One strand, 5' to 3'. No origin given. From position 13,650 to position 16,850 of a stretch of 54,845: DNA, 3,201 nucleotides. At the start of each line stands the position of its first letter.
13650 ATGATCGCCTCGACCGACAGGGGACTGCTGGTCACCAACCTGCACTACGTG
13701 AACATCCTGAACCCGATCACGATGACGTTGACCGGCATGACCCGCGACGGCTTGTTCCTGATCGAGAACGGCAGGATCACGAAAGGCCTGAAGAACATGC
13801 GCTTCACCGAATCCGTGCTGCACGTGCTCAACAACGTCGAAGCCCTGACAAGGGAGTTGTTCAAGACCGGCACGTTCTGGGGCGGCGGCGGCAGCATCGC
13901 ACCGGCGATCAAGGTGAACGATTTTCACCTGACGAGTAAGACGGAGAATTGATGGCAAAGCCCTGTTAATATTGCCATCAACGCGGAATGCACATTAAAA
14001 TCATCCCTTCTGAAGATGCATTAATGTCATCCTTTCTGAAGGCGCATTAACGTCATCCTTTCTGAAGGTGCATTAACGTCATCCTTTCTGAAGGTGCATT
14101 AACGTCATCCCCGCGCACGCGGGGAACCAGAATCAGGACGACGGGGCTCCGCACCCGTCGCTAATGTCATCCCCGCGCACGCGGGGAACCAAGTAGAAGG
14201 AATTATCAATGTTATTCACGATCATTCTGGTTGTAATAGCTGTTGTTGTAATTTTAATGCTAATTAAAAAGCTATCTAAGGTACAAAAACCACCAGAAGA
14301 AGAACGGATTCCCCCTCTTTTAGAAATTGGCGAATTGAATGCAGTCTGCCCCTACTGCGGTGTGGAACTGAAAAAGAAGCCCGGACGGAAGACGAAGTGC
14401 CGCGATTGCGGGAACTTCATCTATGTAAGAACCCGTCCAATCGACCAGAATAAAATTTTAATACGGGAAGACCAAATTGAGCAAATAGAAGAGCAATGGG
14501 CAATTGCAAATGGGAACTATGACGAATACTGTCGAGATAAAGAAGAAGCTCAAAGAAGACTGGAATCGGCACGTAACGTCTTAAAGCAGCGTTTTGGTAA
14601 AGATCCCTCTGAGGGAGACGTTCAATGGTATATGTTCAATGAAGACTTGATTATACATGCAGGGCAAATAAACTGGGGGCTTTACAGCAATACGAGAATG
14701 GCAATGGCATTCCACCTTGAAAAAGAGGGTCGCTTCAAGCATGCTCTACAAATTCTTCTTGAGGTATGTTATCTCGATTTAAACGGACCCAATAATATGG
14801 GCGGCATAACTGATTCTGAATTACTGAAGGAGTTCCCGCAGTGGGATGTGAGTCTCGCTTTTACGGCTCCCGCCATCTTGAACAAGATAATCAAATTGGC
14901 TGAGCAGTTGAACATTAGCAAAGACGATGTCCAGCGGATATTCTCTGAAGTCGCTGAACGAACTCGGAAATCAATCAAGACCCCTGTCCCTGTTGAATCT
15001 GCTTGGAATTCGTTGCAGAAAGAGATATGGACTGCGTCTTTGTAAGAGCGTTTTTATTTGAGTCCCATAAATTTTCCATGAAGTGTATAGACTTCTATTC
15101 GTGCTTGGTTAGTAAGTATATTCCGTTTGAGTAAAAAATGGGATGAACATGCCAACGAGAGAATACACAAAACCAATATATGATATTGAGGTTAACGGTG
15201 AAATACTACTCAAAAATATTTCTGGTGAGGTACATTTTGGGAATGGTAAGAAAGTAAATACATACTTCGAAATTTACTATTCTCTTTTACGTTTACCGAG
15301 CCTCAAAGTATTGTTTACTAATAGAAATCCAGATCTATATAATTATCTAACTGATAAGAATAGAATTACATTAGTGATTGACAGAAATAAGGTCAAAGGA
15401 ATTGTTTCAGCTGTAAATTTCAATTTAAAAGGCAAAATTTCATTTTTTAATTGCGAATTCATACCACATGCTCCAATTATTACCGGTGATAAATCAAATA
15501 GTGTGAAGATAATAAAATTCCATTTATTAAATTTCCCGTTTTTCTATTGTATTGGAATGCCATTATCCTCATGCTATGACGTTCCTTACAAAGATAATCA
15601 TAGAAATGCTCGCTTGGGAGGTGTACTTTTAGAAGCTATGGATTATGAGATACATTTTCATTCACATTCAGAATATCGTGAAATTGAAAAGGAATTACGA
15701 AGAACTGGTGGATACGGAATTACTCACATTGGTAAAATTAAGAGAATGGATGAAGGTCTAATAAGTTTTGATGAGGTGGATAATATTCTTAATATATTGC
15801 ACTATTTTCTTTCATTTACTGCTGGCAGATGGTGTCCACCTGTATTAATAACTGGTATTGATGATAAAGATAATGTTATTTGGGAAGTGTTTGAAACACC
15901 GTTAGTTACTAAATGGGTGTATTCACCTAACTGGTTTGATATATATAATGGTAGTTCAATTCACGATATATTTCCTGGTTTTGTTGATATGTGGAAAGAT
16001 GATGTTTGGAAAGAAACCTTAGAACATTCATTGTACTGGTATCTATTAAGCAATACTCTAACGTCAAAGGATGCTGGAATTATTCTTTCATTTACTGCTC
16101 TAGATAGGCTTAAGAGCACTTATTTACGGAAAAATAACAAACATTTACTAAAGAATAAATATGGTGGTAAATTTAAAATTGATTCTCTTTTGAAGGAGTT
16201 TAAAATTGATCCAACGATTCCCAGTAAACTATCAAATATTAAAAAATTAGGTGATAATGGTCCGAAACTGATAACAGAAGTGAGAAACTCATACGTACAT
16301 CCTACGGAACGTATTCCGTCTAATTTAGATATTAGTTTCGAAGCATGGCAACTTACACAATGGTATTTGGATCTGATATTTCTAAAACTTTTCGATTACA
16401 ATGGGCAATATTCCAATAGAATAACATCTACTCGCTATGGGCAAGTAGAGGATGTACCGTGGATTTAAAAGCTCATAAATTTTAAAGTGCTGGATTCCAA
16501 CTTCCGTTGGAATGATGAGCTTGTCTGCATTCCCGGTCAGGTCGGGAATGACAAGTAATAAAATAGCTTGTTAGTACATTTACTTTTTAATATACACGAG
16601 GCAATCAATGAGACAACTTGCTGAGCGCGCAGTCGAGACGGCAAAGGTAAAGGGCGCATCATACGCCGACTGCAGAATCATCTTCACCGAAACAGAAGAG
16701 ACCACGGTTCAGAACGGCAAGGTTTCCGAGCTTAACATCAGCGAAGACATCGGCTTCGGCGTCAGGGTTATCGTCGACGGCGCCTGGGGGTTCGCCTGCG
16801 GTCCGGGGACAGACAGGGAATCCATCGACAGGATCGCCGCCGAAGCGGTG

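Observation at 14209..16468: AT-rich two-gene island splitting tldE from tldD: candidate anti-phage module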

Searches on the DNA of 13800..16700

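Call 84: search_rna_families(source=window, start=13800, end=16700, threshold=evalue, max_evalue=1)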
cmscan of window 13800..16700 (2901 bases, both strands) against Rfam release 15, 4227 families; matches with E-value up to 1: 1.
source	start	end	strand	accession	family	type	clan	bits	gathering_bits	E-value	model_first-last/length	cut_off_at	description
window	14151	14211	+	RF03036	osmY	Gene; sRNA;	-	19.1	46.9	0.32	1-72/72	no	osmY RNA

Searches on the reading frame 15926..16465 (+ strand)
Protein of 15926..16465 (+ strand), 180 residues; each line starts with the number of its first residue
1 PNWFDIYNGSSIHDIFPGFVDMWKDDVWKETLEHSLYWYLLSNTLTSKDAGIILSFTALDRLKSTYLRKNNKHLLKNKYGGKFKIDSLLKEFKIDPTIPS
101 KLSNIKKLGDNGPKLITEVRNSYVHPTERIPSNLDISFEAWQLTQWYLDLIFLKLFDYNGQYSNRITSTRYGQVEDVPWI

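Call 78: search_solved_structures(query=A4, max_evalue=10, show_alignments=3)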
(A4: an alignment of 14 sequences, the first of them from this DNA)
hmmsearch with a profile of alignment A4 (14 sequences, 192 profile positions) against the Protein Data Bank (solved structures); distinct sequences matched with E-value up to 10: 1.
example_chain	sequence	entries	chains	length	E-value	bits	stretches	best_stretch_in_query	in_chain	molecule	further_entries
9spj_F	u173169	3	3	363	0.29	14.2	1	53-113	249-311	60S ribosomal protein L4-A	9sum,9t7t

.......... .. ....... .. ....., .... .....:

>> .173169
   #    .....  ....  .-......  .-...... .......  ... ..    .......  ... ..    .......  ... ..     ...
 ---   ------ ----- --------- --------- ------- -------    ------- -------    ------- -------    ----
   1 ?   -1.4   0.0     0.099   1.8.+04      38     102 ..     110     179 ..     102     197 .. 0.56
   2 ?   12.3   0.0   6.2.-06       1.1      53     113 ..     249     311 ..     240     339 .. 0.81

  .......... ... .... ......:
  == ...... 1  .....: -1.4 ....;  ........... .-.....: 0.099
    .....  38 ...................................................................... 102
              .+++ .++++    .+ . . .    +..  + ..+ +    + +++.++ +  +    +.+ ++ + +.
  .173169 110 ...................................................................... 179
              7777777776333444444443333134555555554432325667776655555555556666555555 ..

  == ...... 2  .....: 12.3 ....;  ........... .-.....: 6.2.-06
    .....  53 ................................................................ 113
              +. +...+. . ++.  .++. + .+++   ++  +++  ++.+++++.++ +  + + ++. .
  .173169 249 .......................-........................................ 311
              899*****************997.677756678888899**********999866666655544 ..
